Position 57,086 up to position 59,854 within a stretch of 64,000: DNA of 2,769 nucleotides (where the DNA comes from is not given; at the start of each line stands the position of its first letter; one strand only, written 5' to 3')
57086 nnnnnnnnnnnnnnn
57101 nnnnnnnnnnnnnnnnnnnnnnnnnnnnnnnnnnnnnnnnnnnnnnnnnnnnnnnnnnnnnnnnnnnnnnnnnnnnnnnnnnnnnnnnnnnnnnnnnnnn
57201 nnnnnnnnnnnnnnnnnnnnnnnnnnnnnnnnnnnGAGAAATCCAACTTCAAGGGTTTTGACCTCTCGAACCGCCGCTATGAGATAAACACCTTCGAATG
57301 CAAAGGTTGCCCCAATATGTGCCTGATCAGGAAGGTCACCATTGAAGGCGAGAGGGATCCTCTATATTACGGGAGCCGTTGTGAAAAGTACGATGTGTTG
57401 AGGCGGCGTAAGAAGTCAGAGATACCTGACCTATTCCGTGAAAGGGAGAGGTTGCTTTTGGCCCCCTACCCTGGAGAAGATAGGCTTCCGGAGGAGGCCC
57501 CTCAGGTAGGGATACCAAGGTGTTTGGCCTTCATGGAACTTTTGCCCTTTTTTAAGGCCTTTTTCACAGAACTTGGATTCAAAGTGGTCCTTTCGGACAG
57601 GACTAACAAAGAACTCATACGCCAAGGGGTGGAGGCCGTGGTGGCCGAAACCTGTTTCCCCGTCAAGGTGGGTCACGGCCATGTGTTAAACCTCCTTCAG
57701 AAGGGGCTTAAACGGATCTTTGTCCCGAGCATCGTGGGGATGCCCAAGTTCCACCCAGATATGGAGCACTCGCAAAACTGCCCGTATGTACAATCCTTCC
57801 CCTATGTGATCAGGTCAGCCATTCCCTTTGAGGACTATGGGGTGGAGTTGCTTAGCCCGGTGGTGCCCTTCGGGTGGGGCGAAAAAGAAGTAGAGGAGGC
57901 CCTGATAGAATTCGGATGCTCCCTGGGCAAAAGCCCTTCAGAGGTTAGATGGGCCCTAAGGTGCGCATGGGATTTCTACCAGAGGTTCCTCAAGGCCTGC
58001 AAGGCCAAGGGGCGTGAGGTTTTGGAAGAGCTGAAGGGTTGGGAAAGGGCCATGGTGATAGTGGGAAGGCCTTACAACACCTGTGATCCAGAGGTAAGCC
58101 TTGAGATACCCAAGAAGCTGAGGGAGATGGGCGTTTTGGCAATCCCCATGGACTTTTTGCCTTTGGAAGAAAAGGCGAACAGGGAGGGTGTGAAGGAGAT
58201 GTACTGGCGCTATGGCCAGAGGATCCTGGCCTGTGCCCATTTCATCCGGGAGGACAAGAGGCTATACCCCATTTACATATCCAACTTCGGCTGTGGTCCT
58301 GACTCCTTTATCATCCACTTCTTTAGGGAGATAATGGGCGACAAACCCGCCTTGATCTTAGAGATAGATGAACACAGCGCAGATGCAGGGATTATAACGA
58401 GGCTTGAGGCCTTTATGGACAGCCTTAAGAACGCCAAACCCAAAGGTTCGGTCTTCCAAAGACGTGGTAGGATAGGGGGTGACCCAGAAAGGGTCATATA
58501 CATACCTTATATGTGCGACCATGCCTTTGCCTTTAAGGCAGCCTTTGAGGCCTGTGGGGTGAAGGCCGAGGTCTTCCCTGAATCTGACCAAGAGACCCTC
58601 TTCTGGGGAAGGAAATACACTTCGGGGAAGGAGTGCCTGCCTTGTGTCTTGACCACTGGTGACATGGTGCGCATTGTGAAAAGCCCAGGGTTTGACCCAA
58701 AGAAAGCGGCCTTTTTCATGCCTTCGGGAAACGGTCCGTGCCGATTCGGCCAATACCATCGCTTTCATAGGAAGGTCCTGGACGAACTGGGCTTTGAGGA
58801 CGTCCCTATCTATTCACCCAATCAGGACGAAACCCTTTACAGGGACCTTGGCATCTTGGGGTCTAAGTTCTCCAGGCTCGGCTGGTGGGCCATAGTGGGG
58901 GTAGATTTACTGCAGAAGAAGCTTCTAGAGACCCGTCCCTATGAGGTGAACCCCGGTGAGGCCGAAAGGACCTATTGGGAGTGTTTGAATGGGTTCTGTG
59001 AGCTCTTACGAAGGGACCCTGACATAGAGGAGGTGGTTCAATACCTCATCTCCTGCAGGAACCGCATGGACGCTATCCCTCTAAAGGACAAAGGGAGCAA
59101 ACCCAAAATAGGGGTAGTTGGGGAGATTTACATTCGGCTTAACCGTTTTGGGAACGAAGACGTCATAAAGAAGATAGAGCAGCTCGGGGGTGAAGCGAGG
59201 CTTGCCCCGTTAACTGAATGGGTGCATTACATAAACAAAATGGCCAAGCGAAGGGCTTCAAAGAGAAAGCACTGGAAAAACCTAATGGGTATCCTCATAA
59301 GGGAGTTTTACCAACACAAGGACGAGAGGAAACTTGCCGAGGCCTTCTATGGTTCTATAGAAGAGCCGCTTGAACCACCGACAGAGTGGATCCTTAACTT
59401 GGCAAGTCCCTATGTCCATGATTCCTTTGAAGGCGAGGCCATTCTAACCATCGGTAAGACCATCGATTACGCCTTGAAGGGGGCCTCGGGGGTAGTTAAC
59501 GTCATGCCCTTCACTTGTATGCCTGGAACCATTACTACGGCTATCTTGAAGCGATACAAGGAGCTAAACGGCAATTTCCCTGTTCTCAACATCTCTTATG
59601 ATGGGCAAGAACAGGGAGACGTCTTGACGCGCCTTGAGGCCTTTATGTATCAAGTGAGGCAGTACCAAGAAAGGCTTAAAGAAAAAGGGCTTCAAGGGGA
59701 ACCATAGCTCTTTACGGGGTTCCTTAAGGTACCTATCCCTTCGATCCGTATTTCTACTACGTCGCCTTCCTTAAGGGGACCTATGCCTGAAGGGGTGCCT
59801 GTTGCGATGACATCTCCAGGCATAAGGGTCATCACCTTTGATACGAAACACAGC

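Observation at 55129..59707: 1403-aa tandem-activase/DUF2229 fusion divergently paired with a TIGR04076 small protein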

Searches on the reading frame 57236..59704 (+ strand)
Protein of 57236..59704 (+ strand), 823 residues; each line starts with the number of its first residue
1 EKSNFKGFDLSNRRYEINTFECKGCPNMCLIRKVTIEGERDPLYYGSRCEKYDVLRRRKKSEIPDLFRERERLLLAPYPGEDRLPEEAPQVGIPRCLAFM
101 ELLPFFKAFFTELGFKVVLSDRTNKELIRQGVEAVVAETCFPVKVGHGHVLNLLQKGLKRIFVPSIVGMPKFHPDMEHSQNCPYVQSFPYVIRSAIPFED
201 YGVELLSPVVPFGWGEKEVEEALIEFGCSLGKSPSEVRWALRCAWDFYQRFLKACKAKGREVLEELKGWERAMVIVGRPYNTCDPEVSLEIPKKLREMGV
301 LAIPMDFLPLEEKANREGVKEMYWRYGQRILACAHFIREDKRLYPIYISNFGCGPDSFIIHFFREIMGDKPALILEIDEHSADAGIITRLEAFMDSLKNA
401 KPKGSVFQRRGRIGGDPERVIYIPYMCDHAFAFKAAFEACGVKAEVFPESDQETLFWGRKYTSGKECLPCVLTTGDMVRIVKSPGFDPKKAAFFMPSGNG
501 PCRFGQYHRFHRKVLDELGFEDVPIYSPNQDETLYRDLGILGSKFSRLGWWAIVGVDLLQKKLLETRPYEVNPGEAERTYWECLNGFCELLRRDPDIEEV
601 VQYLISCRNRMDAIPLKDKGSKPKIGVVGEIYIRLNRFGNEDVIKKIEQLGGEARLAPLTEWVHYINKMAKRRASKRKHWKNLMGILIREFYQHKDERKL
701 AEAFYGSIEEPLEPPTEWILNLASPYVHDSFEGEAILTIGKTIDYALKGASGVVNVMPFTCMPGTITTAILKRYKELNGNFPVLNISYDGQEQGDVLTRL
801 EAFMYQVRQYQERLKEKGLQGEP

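Call 53: predict_structure(alignment_id=A2)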
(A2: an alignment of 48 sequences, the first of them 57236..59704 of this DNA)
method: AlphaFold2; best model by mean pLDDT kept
length: 823 residues; sequences in the alignment: 48
mean_pLDDT: 79.4   pTM: 0.79
mean pLDDT of the five models: 79.4, 78.9, 77.8, 77.7, 77.0
residues with pLDDT >= 90: 248; 70-90: 387; 50-70: 130; < 50: 58
segments of 3 or more residues with pLDDT < 50: 1-12, 46-55, 280-288, 382-384, 498-502, 531-534, 821-823
pLDDT, mean of each block of 10 residues (from residue 1): 37 53 52 58 49 54 84 86 91 81 92 94 79 74 84 94 88 80 76 85 92 87 95 96 95 92 84 78 47 80 91 86 83 92 85 71 83 71 60 68 52 70 82 90 82 82 71 85 87 65 63 85 71 52 80 94 94 94 97 95 97 94 87 54 82 88 83 80 85 93 90 88 84 79 90 78 71 77 74 65 91 76 35
secondary structure, 60 per line:
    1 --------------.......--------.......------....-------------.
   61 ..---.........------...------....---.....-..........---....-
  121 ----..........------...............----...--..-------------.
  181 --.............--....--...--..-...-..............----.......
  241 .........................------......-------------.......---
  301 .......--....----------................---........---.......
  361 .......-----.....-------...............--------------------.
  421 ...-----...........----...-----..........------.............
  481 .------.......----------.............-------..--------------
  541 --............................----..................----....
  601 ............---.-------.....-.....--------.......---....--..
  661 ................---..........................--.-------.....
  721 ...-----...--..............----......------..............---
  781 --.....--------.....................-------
elements in order (helices of 4 or more, strands of 3 or more residues): E15-21 E30-36 E43-46 H66-74 E90-93 H97-101 H103-112 E116-119 H125-134 H141-155 E160-162 H183-195 H198-201 E204-206 H216-229 H234-265 E272-277 H291-297 E301-304 H310-313 H325-339 E343-350 H354-367 E373-377 H385-399 E420-423 H429-439 E444-446 H452-461 H468-481 E491-494 H505-517 H543-569 H575-592 H597-612 E624-628 H630-634 H643-649 E653-656 H659-676 H680-704 H716-723 H734-747 E752-757 H764-777 E783-787 H796-816

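Call 56: fold_search(model_id=the predicted structure, library=pdb)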
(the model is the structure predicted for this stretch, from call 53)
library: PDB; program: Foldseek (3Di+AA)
matches with E <= 10: 636; with E <= 0.001: 1
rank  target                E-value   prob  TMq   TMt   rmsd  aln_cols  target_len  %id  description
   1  7yzm_A                6.6e-04  1.00  0.24  0.40   9.4       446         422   13  MgADPNP-bound DCCP:DCCP-R complex (released 2022-12-28)
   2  6svm_B                5.2e-03  0.66  0.12  0.14  23.9       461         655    9  Crystal structure of human GFAT-1 in complex with Glucose-6-Phosphate, L-Glu, and UDP-GalNAc (released 2020-01-15)
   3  9mpy_B                5.7e-03  0.92  0.13  0.24  16.8       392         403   12  Structure of Saro_1862, a UPF0261 domain protein from Novosphingobium aromaticivorans with bound acetovanillone (released 2025-09-24)
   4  1jxa_A                1.0e-02  0.60  0.12  0.15  22.7       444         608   11  GLUCOSAMINE 6-PHOSPHATE SYNTHASE WITH GLUCOSE 6-PHOSPHATE (released 2001-11-21)
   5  6r4j_B                1.0e-02  0.51  0.12  0.14  24.2       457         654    9  Crystal structure of human GFAT-1 G451E in complex with UDP-GlcNAc (released 2020-01-15)
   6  3qp9_D                1.6e-02  0.63  0.13  0.20  19.0       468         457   10  The Structure of a C2-type Ketoreductase from a Modular Polyketide Synthase (released 2011-05-11)
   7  7ndl_B                2.0e-02  0.44  0.12  0.14  23.9       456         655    9  Crystal structure of human GFAT-1 S205D (released 2021-03-10)
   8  6r4i_B                2.2e-02  0.33  0.11  0.13  24.7       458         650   10  Crystal structure of human GFAT-1 G461E (released 2020-01-15)
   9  6zmj_B                2.3e-02  0.41  0.12  0.14  23.7       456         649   10  Crystal structure of human GFAT-1 R203H (released 2020-08-05)
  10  3ooj_E                2.3e-02  0.21  0.10  0.12  21.0       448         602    9  C1A mutant of E. coli GlmS in complex with glucose-6P and glutamate (released 2011-10-19)
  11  3wrw_B                3.0e-02  0.35  0.10  0.18  20.1       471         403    9  Crystal structure of the N-terminal domain of resistance protein (released 2014-08-13)
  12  2put_C                3.3e-02  0.47  0.12  0.22  20.5       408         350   12  The crystal structure of isomerase domain of glucosamine-6-phosphate synthase from Candida albicans (released 2007-09-11)
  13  6r4f_A                3.8e-02  0.38  0.12  0.15  24.1       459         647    8  Crystal structure of human GFAT-1 in complex with Glucose-6-Phosphate (released 2020-01-15)
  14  1ps9                  3.8e-02  0.08  0.09  0.10  25.1       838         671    9  The Crystal Structure and Reaction Mechanism of E. coli 2,4-Dienoyl CoA Reductase (released 2003-09-30)
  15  3wrx_A                3.9e-02  0.41  0.11  0.19  21.9       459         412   10  Crystal structure of helicase complex 1 (released 2014-08-13)
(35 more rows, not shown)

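Call 82: search_protein_representatives(protein=window:57236-59704:+)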
Query: 823 residues. Proteins with E-value up to 0.001 (for the whole library): 5240; up to 1e-10: 3126; up to 1e-30: 1112. The best 150 are listed.
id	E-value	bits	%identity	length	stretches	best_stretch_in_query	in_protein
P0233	9.3e-282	953.5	53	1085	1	2-810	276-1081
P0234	3.7e-234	796.0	46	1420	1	3-810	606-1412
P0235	1.2e-233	794.3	45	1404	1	2-814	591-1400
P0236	3.2e-231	786.3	48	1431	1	3-814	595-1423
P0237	6.5e-228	775.4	46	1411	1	3-809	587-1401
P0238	5.9e-225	765.6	47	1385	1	2-815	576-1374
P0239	6.8e-220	748.9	45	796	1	40-811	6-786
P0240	1.7e-218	744.3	45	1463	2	90-812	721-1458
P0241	2.3e-210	717.3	43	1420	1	2-812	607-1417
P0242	5.0e-210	716.2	43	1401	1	3-809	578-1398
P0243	2.7e-209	713.8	45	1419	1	2-814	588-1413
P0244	1.2e-208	711.6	45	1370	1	3-813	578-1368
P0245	6.6e-208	709.2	44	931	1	3-808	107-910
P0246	7.8e-207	705.7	44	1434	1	3-809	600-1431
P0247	7.8e-207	705.7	46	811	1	14-808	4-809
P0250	2.4e-201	687.5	42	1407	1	2-811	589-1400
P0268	8.5e-180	616.2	41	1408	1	3-813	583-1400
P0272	1.0e-175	602.7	39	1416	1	1-807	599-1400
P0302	6.4e-141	487.6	35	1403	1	3-812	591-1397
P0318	8.6e-132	457.4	34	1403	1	3-806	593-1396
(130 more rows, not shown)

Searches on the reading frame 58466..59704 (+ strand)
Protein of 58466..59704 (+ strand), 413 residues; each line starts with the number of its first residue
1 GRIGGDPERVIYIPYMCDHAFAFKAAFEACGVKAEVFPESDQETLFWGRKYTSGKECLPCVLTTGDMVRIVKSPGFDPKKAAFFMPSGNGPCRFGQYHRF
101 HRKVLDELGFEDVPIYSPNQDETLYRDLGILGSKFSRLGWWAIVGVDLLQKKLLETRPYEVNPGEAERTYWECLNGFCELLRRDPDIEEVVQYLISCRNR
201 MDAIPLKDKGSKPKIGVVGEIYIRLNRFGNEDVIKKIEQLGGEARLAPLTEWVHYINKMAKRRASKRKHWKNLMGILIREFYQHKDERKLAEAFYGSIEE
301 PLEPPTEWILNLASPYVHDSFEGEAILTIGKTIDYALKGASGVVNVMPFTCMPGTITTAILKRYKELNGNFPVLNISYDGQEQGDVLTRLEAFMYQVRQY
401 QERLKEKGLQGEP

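Call 55: search_protein_families(library=pfam, proteins=[window:58466-59704:+], max_evalue=10)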
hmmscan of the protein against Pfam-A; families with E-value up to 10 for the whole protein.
window:58466-59704:+ (413 aa): 2 families
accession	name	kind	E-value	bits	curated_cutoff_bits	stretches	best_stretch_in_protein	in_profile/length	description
PF09989.15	DUF2229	-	0.0001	22.4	29.4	1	16-72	10-67/218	CoA enzyme activase uncharacterised domain (DUF2229)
PF06050.19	HGD-D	-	0.0041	17.2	28.4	1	339-394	283-339/342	2-hydroxyglutaryl-CoA dehydratase, D-component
